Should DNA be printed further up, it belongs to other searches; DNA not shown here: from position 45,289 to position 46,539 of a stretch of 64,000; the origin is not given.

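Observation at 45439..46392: Poxvirus/NCLDV-type VP39 cap 2'-O-methyltransferase encoded as an intronless gene in an amoebozoan-like genome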

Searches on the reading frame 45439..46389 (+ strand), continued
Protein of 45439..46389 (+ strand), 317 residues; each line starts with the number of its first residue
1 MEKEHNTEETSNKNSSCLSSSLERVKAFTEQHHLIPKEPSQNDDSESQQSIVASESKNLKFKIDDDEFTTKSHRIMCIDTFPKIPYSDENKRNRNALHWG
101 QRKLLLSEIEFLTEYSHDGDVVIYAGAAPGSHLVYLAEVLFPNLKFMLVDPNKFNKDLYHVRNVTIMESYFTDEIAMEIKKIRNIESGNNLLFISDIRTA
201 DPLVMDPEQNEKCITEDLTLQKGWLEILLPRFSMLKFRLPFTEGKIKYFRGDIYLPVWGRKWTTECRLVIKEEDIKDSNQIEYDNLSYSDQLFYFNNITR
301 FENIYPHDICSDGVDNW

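Call 54: list_cluster_members(proteins=[P0137, P0129, P0130, P0144, P0162, P0163, P0169, P0179, P0187, P0188])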
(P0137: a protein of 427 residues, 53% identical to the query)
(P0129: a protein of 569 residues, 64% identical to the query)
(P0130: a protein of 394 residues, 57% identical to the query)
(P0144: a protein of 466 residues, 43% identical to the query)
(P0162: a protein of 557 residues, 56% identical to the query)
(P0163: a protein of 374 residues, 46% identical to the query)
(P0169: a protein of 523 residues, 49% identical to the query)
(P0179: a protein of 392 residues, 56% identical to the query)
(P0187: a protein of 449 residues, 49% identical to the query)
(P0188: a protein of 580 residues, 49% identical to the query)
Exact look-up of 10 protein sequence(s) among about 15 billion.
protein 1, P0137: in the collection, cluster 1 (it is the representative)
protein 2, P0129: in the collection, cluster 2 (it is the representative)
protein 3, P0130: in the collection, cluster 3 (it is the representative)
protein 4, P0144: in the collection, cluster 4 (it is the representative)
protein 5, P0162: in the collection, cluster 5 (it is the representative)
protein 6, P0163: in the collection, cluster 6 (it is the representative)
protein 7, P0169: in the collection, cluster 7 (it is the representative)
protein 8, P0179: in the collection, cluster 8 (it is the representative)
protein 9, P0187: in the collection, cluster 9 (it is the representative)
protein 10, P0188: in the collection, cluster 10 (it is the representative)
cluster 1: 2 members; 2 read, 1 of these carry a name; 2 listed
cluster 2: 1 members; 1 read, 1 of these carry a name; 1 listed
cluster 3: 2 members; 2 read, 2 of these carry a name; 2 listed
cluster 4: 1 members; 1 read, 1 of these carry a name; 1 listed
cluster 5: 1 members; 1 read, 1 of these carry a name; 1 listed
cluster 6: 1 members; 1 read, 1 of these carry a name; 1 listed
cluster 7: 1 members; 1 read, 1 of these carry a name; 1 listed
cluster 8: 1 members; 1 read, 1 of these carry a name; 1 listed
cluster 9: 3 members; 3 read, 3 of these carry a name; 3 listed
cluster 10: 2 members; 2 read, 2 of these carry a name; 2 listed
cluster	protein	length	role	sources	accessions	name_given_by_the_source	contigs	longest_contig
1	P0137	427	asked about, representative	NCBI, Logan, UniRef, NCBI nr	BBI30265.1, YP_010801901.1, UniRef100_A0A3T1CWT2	poly A polymerase regulatory subunit [Acanthamoeba castellanii medusavirus] | Cap-specific mRNA (nucleoside-2'-O-)-methyltransferase n=1 Tax=Acanthamoeba castellanii ...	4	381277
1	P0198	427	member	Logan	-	-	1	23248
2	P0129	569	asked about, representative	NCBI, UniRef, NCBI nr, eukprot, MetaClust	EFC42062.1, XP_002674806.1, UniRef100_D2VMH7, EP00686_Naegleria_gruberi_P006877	predicted protein [Naegleria gruberi] | Cap-specific mRNA (nucleoside-2'-O-)-methyltransferase n=1 Tax=Naegleria gruberi ... | uncharacterized protein NAEGRDRAFT_70140 [Naegleria gruberi]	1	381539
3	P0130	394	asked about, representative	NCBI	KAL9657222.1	hypothetical protein ABK040_011444 [Willaertia magna]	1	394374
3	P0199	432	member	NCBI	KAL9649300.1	hypothetical protein ABK040_014603 [Willaertia magna]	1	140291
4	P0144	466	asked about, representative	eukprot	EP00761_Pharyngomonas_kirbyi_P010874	gb/GECH01010897.1/.p1 GENE.gb/GECH01010897.1/~~gb/GECH01010897.1/.p1 ORF type:complete ...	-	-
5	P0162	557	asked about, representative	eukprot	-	gene10658-3282_t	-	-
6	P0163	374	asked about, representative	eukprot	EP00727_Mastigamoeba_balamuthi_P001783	m51a1_g11601 hypothetical protein (375) ;mRNA; f:129125-131072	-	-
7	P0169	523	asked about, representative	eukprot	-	TRINITY_DN1300_c1_g1_i5.p1 TRINITY_DN1300_c1_g1~~TRINITY_DN1300_c1_g1_i5.p1 ORF ...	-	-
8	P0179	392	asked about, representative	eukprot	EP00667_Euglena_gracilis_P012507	EG_transcript_12853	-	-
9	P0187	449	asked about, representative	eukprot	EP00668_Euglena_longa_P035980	GGOE01046232.1.p1 GENE.GGOE01046232.1~~GGOE01046232.1.p1 ORF type:complete len:450 ...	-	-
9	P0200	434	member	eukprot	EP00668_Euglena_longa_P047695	GGOE01064227.1.p1 GENE.GGOE01064227.1~~GGOE01064227.1.p1 ORF type:complete len:435 ...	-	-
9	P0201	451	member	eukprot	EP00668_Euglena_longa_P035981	GGOE01046233.1.p1 GENE.GGOE01046233.1~~GGOE01046233.1.p1 ORF type:complete len:452 ...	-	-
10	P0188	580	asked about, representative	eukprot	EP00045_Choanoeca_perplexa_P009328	m.89364 g.89364 ORF g.89364 m.89364 type:complete len:581 (+) ...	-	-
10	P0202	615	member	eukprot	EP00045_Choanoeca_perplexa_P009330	m.89248 g.89248 ORF g.89248 m.89248 type:complete len:616 (+) comp14855_c0_seq5:92-1939(+)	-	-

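Call 57: find_encoding_contigs(protein=P0002, flank=6000, max_places=2)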
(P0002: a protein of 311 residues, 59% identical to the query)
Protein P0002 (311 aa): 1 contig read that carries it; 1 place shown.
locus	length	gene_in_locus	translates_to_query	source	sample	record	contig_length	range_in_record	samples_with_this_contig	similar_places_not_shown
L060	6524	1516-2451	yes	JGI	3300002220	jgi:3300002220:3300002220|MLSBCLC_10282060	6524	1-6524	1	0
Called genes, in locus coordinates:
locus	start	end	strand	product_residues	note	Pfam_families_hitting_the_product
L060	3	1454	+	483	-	?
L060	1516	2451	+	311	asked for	PF01358:PARP_regulatory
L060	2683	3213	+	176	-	-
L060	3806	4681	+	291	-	-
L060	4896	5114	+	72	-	-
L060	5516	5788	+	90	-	-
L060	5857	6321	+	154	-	-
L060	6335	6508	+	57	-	-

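Call 58: find_encoding_contigs(protein=P0184, flank=1500, max_places=1)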
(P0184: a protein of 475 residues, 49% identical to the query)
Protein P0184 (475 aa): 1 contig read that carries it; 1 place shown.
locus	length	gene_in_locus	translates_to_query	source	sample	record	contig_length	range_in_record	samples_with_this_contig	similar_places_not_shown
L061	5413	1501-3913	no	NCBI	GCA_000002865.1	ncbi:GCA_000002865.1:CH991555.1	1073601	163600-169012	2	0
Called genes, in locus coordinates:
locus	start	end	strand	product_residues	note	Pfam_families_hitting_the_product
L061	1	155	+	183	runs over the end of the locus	PF00169:PH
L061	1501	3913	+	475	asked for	PF01358:PARP_regulatory, PF01585:G-patch, PF12656:G-patch_2 (faint)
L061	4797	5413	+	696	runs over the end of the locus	PF01363:FYVE, PF00017:SH2, PF00069:Pkinase, PF07714:PK_Tyr_Ser-Thr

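Call 59: find_encoding_contigs(protein=P0037, flank=1500, max_places=1)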
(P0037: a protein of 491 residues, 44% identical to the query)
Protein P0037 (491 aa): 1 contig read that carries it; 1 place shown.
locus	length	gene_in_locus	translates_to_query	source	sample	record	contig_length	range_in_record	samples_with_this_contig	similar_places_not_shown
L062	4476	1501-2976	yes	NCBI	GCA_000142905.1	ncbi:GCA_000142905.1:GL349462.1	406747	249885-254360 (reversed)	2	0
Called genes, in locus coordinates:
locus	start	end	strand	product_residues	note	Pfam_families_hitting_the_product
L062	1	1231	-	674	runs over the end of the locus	-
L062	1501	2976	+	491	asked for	PF01358:PARP_regulatory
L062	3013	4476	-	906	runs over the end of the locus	PF00225:Kinesin, PF16796:Microtub_bd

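Call 68: search_protein_families(library=pfam, proteins=[L040:78-6389:+, L054:64-6810:+], max_evalue=0.001)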
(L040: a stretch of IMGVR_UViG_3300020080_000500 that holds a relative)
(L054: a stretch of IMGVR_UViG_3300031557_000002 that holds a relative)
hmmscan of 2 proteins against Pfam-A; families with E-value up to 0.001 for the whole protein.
L040:78-6389:+ (2104 aa): 3 families
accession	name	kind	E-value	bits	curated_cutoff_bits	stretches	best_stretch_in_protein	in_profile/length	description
PF00978.26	RdRP_2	-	4.7e-26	92.1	27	1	1662-2079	9-436/440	RNA dependent RNA polymerase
PF01443.25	Viral_helicase1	-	2.2e-14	54.3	21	1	1333-1579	4-227/228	Viral superfamily 1 RNA helicase core domain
PF01358.24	PARP_regulatory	-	7.3e-10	38.7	25.4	1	944-1166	18-246/292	Poly A polymerase regulatory subunit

L054:64-6810:+ (2249 aa): 3 families
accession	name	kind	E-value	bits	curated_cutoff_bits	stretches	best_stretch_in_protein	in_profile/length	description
PF00946.24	Mononeg_RNA_pol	-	1.6e-76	258.4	27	1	33-833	201-993/1068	Mononegavirales RNA dependent RNA polymerase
PF14318.11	Mononeg_mRNAcap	-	3.6e-12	46.7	22.2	1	942-1152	23-230/241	Mononegavirales mRNA-capping region V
PF01358.24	PARP_regulatory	-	6.6e-06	25.7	25.4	0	1991-2048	24-82/292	Poly A polymerase regulatory subunit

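Call 70: list_cluster_members(proteins=[P0001, P0014, P0035, P0150, P0166, P0138, P0048, P0037, P0184, P0176])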
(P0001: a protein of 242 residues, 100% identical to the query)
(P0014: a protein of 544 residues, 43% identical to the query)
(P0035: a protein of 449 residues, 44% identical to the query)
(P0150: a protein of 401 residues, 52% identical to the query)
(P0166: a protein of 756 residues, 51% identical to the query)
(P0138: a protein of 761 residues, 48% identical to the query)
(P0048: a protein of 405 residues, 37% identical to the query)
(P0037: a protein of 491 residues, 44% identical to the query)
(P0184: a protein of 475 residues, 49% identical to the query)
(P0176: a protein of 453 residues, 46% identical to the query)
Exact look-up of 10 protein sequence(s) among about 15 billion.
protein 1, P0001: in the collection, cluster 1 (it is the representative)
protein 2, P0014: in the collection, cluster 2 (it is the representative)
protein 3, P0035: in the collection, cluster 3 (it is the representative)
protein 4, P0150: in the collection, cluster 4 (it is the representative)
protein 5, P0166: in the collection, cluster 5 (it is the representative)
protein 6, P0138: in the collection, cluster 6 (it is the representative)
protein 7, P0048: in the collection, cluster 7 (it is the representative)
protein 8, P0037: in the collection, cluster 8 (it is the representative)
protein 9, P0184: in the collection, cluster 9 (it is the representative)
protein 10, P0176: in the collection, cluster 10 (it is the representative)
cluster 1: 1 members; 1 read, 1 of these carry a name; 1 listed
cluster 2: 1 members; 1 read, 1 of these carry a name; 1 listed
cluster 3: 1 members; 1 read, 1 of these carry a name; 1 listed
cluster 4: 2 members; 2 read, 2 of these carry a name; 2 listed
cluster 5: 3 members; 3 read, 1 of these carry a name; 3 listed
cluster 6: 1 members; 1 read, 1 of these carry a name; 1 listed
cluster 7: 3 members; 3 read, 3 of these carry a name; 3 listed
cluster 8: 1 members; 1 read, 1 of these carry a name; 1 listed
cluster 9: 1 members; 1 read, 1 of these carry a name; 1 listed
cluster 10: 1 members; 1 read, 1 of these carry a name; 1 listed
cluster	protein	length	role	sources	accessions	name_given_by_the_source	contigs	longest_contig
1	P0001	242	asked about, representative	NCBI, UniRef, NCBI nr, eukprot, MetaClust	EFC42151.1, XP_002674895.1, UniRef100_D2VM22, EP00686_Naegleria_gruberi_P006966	predicted protein [Naegleria gruberi] | Cap-specific mRNA (nucleoside-2'-O-)-methyltransferase n=1 Tax=Naegleria gruberi ... | uncharacterized protein NAEGRDRAFT_69984 [Naegleria gruberi]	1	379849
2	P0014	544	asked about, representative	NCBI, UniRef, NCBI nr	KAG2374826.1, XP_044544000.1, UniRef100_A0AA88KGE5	hypothetical protein C9374_010403 [Naegleria lovaniensis] | Cap-specific mRNA (nucleoside-2'-O-)-methyltransferase n=1 Tax=Naegleria lovaniensis ... | uncharacterized protein C9374_010403 [Naegleria lovaniensis]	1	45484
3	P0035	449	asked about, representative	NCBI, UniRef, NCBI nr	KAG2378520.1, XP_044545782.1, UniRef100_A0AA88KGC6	hypothetical protein C9374_008159 [Naegleria lovaniensis] | Cap-specific mRNA (nucleoside-2'-O-)-methyltransferase n=1 Tax=Naegleria lovaniensis ... | uncharacterized protein C9374_008159 [Naegleria lovaniensis]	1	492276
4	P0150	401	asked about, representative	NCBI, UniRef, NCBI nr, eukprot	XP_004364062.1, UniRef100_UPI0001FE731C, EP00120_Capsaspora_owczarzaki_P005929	hypothetical protein CAOG_03223 [Capsaspora owczarzaki ATCC 30864] | hypothetical protein n=1 Tax=Capsaspora owczarzaki (strain ATCC 30864) TaxID=595528 ... | XP_004364062.1 hypothetical protein CAOG_03223 [Capsaspora owczarzaki ATCC 30864]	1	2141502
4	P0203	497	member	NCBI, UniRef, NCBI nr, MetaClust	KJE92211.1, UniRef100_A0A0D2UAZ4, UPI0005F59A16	hypothetical protein CAOG_003223 [Capsaspora owczarzaki ATCC 30864] | Cap-specific mRNA (nucleoside-2'-O-)-methyltransferase n=1 Tax=Capsaspora owczarzaki ... | status=active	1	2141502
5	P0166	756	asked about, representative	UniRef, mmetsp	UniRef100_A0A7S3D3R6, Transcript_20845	Cap-specific mRNA (nucleoside-2'-O-)-methyltransferase n=1 Tax=Palpitomonas bilix ... | Transcript_20845/g.53807 ORF Transcript_20845/g.53807 Transcript_20845/m.53807 ...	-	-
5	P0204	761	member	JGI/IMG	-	-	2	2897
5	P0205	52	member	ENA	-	-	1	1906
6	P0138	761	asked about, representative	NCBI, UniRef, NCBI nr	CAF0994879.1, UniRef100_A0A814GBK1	unnamed protein product [Brachionus calyciflorus] | Cap-specific mRNA (nucleoside-2'-O-)-methyltransferase n=1 Tax=Brachionus calyciflorus ...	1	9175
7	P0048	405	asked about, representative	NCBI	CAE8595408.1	unnamed protein product, partial [Polarella glacialis]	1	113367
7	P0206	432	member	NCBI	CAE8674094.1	unnamed protein product, partial [Polarella glacialis]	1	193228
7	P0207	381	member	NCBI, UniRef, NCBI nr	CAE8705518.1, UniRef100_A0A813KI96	unnamed protein product [Polarella glacialis] | Cap-specific mRNA (nucleoside-2'-O-)-methyltransferase n=1 Tax=Polarella glacialis ...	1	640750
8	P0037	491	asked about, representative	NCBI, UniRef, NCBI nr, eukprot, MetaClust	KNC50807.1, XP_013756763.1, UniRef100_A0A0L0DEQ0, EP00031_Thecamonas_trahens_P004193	uncharacterized protein AMSG_06709 [Thecamonas trahens ATCC 50062] | Cap-specific mRNA (nucleoside-2'-O-)-methyltransferase n=1 Tax=Thecamonas trahens ATCC ... | hypothetical protein AMSG_06709 [Thecamonas trahens ATCC 50062]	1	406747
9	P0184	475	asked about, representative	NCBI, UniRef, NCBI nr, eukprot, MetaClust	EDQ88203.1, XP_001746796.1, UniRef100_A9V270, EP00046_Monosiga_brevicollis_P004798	uncharacterized protein MONBRDRAFT_26377 [Monosiga brevicollis MX1] | Cap-specific mRNA (nucleoside-2'-O-)-methyltransferase n=1 Tax=Monosiga brevicollis ... | XP_001746796.1 hypothetical protein [Monosiga brevicollis MX1]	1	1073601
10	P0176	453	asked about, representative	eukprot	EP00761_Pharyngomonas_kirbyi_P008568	gb/GECH01008580.1/.p1 GENE.gb/GECH01008580.1/~~gb/GECH01008580.1/.p1 ORF type:complete ...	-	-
